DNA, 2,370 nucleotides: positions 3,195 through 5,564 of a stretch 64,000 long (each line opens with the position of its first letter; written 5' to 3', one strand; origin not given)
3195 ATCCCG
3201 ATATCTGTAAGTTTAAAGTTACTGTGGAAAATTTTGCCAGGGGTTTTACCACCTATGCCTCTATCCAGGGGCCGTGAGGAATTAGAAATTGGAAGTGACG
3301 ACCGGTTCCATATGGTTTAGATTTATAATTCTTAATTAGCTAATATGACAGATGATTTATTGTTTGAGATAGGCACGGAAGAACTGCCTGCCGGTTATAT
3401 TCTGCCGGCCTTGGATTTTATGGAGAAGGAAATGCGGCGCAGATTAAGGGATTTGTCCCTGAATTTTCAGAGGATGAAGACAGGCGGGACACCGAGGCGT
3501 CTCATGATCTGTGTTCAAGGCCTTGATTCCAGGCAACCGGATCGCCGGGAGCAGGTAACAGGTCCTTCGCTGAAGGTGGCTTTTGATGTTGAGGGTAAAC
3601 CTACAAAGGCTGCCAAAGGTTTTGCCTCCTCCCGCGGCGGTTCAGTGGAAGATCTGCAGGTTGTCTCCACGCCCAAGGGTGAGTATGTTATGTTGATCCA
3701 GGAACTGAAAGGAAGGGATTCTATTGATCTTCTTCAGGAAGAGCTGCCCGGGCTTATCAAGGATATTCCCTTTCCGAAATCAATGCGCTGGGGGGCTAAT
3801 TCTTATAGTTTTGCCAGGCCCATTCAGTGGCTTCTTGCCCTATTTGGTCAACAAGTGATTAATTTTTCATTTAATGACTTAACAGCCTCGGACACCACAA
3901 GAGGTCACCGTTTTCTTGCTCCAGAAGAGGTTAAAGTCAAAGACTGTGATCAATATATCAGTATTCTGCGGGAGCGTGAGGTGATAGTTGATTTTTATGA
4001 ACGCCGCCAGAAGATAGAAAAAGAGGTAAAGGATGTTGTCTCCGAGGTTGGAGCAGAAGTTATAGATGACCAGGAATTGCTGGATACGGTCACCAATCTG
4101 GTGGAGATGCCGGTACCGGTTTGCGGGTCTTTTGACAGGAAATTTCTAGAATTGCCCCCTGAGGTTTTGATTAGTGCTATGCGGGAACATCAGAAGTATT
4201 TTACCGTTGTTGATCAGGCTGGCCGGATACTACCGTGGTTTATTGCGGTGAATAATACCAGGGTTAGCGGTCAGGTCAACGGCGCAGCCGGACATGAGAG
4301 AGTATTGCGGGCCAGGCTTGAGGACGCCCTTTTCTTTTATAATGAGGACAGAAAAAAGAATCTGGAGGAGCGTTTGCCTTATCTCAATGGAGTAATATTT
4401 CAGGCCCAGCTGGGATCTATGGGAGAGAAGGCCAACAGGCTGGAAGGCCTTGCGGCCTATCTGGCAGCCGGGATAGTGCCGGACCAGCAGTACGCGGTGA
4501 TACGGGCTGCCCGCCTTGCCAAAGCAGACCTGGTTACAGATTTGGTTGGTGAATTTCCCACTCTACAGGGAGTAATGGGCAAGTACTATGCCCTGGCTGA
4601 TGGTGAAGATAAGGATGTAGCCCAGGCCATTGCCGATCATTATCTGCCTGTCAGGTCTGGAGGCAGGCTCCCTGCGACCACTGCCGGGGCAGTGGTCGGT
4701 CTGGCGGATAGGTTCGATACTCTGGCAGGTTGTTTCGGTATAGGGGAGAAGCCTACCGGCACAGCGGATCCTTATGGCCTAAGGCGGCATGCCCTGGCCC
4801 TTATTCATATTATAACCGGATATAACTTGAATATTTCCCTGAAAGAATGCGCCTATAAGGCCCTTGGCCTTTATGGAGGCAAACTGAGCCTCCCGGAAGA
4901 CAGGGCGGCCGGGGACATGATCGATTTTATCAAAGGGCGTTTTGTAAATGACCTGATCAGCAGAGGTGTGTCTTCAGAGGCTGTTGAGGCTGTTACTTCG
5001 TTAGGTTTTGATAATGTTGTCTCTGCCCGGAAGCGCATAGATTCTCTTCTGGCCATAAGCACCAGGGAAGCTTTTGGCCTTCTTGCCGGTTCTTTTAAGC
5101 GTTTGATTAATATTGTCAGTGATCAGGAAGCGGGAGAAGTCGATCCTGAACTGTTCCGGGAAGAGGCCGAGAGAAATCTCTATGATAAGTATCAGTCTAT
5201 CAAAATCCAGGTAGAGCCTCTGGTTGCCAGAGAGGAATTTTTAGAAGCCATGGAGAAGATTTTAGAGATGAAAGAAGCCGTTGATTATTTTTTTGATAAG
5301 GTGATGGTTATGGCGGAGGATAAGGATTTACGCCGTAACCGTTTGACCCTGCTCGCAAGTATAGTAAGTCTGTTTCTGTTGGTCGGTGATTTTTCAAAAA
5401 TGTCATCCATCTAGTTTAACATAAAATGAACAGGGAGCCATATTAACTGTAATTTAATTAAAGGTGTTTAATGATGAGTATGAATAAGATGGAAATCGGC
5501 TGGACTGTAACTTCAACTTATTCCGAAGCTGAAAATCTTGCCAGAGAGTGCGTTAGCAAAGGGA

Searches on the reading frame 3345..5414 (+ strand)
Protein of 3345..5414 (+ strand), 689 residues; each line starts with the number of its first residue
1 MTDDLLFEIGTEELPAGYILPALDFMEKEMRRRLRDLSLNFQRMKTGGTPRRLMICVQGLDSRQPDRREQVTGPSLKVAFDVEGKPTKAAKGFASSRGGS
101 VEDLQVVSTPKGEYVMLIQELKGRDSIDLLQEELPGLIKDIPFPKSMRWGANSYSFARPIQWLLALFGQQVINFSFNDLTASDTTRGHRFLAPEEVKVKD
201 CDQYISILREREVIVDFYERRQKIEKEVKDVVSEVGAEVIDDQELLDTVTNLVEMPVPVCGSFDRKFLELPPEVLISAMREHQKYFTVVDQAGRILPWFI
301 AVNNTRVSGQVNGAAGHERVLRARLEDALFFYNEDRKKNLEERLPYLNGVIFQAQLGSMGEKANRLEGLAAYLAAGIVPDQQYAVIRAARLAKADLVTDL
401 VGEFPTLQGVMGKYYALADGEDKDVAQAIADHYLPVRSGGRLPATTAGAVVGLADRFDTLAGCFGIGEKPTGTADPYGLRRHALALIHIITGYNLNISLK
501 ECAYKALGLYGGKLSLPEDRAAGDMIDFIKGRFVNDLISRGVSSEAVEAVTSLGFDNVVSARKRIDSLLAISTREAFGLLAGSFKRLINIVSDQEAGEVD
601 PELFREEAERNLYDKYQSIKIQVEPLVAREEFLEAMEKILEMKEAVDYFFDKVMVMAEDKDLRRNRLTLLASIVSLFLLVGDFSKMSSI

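Call 23: find_encoding_contigs(protein=window:3345-5414:+, flank=6000, max_places=10)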
Protein window:3345-5414:+ (689 aa): 2 contigs read that carry it; 1 place shown.
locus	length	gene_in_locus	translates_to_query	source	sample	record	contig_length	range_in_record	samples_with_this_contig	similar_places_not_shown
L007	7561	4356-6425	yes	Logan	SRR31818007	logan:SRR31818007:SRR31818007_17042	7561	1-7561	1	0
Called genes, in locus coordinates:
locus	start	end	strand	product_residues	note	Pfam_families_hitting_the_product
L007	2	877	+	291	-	?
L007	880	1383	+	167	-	PF01967:MoaC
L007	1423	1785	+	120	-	PF21157:DksA_N, PF01258:zf-dskA_traR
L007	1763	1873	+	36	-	-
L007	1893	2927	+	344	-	PF01087:GalP_UDP_transf, PF16268:DUF4921, PF16285:DUF4931_N, PF02744:GalP_UDP_tr_C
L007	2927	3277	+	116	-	PF00072:Response_reg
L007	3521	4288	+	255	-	PF02649:GCHY-1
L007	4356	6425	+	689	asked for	PF02092:tRNA_synt_2f, PF05746:DALR_1 (weak)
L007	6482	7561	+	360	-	?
